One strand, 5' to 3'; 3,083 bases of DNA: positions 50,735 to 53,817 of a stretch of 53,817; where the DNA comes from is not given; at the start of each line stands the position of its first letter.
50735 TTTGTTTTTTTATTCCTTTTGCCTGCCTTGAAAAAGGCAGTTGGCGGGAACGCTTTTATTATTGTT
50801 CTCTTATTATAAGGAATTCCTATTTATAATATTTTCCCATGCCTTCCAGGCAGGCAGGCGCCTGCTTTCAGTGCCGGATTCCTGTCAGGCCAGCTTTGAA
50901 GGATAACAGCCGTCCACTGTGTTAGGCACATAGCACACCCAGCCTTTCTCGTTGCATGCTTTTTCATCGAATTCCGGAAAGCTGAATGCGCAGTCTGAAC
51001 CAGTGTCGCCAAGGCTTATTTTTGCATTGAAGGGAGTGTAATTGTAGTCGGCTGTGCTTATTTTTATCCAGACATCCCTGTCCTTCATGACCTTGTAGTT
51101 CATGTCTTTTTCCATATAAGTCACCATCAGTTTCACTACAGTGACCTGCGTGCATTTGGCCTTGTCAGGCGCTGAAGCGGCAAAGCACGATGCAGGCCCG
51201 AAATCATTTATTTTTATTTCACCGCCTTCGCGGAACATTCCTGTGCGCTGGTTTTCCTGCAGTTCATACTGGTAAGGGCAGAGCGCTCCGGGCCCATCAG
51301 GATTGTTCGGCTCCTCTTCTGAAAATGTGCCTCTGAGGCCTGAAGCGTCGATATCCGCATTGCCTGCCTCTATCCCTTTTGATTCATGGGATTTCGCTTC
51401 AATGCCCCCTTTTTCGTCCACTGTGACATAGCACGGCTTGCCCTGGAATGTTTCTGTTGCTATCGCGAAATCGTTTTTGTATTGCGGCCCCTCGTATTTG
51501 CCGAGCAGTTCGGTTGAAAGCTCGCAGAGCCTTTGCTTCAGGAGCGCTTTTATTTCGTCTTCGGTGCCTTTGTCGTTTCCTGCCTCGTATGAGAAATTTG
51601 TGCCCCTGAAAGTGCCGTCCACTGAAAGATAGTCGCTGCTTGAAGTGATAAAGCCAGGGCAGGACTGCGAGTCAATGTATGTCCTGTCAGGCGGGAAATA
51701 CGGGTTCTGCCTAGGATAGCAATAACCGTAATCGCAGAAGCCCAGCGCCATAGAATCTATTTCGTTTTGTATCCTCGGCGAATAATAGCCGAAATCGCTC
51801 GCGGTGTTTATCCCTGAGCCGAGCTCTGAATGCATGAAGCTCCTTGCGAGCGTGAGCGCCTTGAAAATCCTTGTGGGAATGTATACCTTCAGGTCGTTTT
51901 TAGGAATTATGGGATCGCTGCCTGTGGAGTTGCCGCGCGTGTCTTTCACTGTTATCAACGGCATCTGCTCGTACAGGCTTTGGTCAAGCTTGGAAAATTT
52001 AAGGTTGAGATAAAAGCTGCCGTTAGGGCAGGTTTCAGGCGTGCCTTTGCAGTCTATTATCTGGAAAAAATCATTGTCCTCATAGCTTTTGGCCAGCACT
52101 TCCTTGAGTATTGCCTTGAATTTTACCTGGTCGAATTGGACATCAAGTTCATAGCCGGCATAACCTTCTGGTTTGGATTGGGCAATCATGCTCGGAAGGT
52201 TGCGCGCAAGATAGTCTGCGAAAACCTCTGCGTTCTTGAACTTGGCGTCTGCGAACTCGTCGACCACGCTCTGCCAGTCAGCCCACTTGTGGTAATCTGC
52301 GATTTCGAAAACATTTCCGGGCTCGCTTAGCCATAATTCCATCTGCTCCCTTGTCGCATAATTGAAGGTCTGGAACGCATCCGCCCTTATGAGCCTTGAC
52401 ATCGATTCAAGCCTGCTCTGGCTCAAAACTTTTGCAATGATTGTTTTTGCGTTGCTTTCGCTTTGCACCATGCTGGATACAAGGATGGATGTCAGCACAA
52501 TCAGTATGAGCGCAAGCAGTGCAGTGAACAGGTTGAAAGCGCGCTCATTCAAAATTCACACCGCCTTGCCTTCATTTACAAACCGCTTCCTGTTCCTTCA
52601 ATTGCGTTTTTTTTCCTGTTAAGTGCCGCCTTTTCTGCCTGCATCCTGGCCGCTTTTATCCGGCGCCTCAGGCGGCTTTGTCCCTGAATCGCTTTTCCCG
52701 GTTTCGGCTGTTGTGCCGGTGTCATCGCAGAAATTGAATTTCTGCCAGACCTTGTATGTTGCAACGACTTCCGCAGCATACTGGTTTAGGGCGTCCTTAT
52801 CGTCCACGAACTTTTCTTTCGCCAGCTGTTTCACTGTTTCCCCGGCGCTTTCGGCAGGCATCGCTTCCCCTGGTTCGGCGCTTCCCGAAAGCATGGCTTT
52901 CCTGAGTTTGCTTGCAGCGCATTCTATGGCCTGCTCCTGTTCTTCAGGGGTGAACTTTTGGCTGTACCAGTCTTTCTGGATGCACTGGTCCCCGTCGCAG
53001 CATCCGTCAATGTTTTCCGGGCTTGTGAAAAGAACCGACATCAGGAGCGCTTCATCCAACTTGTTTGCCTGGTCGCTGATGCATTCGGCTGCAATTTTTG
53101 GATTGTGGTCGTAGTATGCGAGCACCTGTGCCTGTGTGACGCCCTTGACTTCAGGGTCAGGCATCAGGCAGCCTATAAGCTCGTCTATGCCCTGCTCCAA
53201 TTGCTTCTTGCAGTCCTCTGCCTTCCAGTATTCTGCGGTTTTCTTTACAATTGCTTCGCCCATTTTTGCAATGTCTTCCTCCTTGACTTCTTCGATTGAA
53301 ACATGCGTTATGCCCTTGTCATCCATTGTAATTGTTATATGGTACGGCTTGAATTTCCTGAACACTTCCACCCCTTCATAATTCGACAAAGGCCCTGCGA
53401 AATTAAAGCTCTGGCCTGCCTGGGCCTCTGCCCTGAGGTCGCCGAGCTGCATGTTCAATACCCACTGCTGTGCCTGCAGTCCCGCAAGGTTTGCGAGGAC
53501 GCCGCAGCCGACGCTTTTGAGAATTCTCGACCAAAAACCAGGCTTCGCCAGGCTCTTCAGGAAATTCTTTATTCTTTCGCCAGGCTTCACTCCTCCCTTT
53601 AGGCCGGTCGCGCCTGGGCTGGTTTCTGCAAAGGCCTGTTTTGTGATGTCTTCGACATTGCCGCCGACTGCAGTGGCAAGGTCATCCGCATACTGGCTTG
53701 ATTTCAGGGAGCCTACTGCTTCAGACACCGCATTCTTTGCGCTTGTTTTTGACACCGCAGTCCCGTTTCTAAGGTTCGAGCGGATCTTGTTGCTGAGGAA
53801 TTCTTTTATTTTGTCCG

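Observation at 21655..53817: Candidate undescribed cell-surface or attachment module occupying the right 30 kb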

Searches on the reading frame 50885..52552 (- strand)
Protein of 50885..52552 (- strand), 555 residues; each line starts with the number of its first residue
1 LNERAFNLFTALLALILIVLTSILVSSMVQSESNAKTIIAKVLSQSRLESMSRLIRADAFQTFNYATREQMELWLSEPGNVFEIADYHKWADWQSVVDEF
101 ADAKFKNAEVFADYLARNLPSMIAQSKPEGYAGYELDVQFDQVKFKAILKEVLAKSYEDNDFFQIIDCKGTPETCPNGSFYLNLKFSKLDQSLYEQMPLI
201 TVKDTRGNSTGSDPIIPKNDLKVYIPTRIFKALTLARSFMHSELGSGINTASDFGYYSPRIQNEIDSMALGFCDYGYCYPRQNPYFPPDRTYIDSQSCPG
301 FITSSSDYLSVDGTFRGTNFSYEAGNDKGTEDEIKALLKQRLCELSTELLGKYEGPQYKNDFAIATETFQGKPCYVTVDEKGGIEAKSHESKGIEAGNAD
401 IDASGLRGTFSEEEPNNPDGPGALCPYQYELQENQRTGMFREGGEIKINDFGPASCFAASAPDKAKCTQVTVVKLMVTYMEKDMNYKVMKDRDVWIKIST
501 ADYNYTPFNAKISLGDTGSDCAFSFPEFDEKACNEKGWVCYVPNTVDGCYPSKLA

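Call 5: search_protein_families(library=pfam, proteins=[window:50885-52552:-], max_evalue=0.1)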
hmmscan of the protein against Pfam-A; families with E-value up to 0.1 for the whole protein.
window:50885-52552:- (555 aa): 0 families

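Call 24: search_protein_families(library=ncbifam, proteins=[window:50885-52552:-], max_evalue=1)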
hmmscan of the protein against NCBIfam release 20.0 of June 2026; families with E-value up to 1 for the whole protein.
window:50885-52552:- (555 aa): 0 families

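Call 36: find_related_loci(query=window:50885-52552:-, collection=genome_contigs, flank=10000)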
Query window:50885-52552:- (555 aa) in genome_contigs; peptide patterns used: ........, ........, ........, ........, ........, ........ (x = any residue, [..] = any of these).
34 stretches matched a pattern; 1 encode a relative of the query (tblastn E <= 1e-3); 1 distinct loci.
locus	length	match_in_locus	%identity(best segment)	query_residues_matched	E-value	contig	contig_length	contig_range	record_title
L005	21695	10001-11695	67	1-555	0e+0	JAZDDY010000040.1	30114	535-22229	MAG: Candidatus Iainarchaeum archaeon isolate MEGAHIT-group-0.114 k141_7764133, whole genome shotgun sequence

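Call 38: search_protein_families(library=pfam, proteins=[L005:1753-9924:+, L005:445-1026:+, L005:1042-1701:+, L005:9-377:+], max_evalue=0.01)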
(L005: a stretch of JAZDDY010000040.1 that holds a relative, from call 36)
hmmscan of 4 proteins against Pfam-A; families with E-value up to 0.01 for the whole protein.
L005:1753-9924:+ (2723 aa): 4 families
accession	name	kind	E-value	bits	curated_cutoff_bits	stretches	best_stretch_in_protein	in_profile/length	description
PF13620.12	CarboxypepD_reg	-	2.3e-18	66.8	32.3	0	343-423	1-80/82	Carboxypeptidase regulatory-like domain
PF24107.1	DUF7382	-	0.00045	20.5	27.4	0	328-359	6-37/65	Domain of unknown function (DUF7382)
PF11974.14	bMG3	-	0.0014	19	34.9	0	534-575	24-69/103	Bacterial alpha-2-macroglobulin MG3 domain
PF02369.22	Big_1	-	0.0055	17.2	34.9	0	508-571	3-70/93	Bacterial Ig-like domain (group 1)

L005:445-1026:+ (193 aa): 0 families

L005:1042-1701:+ (219 aa): 1 family
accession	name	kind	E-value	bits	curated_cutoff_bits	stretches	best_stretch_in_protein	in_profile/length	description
PF09721.15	Exosortase_EpsH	-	0.00022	21.1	25.7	1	46-196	102-252/254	Transmembrane exosortase (Exosortase_EpsH)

L005:9-377:+ (122 aa): 0 families

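Call 48: search_solved_structures(query=window:50885-52552:-, max_evalue=10)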
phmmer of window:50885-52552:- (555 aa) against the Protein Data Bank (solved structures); distinct sequences matched with E-value up to 10: 0.

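Call 98: search_protein_families(library=padloc, proteins=[window:50885-52552:-], max_evalue=0.01)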
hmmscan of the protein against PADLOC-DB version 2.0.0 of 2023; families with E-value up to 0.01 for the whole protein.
window:50885-52552:- (555 aa): 0 families

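Call 103: search_protein_families(library=ncbifam, proteins=[L005:1042-1701:+, L005:445-1026:+, L005:9-377:+], max_evalue=0.1)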
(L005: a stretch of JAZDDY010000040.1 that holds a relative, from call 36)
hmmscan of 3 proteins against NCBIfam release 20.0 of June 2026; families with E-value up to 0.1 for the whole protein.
L005:1042-1701:+ (219 aa): 10 families
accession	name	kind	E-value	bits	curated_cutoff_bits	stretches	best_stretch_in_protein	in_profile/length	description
NF046081.1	exosort_XrtX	exception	1.4e-11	44.6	170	1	46-200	13-162/168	exosortase X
TIGR04178.1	exo_archaeo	signature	4.6e-11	42.9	23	1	110-199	2-94/97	exosortase/archaeosortase family protein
TIGR04177.1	exosort_XrtH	exception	1.1e-06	28.8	86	1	99-200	56-155/158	exosortase H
TIGR04300.1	exosort_XrtM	exception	2.3e-05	24.9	125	1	84-206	29-150/150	exosortase family protein XrtM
TIGR04175.1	archaeo_artD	exception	0.00011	22.2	125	1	101-196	47-138/150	archaeosortase D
TIGR03110.1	exosort_Gpos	exception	0.00065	19.6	102.75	1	43-194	23-173/187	exosortase family protein XrtG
TIGR04128.1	exoso_Fjoh_1448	exception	0.0034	17.6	90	1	45-198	19-170/174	exosortase family protein XrtF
NF012138.0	exosort_XrtR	exception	0.0038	17.4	150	1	121-197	77-153/160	exosortase R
NF033767.0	exosort_XrtS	exception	0.019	14.9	145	1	109-190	61-144/155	exosortase S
NF033505.2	paceosortase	exception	0.05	13.7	80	0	101-197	50-142/167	pacearchaeosortase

L005:445-1026:+ (193 aa): 0 families

L005:9-377:+ (122 aa): 0 families

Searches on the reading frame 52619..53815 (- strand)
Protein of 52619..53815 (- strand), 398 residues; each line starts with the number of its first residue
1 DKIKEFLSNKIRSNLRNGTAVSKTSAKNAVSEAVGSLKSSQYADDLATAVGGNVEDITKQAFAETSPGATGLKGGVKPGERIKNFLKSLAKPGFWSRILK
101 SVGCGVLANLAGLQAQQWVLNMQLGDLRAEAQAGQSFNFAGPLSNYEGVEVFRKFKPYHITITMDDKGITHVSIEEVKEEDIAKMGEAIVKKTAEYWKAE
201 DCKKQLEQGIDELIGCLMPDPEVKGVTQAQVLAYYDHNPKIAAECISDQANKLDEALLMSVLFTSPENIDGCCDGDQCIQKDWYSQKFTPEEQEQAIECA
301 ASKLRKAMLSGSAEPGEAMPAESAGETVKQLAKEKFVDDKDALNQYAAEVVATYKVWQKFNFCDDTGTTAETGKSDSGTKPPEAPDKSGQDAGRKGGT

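Call 5: search_protein_families(library=pfam, proteins=[window:52619-53815:-], max_evalue=0.1)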
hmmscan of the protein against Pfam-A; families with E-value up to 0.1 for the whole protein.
window:52619-53815:- (398 aa): 0 families

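Call 24: search_protein_families(library=ncbifam, proteins=[window:52619-53815:-], max_evalue=1)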
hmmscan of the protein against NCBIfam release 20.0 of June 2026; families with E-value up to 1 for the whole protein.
window:52619-53815:- (398 aa): 2 families
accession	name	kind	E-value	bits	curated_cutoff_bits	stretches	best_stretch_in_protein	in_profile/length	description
TIGR01578.1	MiaB-like-B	hypoth_equivalog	0.072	11.8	314.7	1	165-248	24-107/421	tRNA (N(6)-L-threonylcarbamoyladenosine(37)-C(2))-methylthiotransferase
NF005220.0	PRK06710.1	equivalog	0.14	10.2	1116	1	319-369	487-539/563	long-chain-fatty-acid--CoA ligase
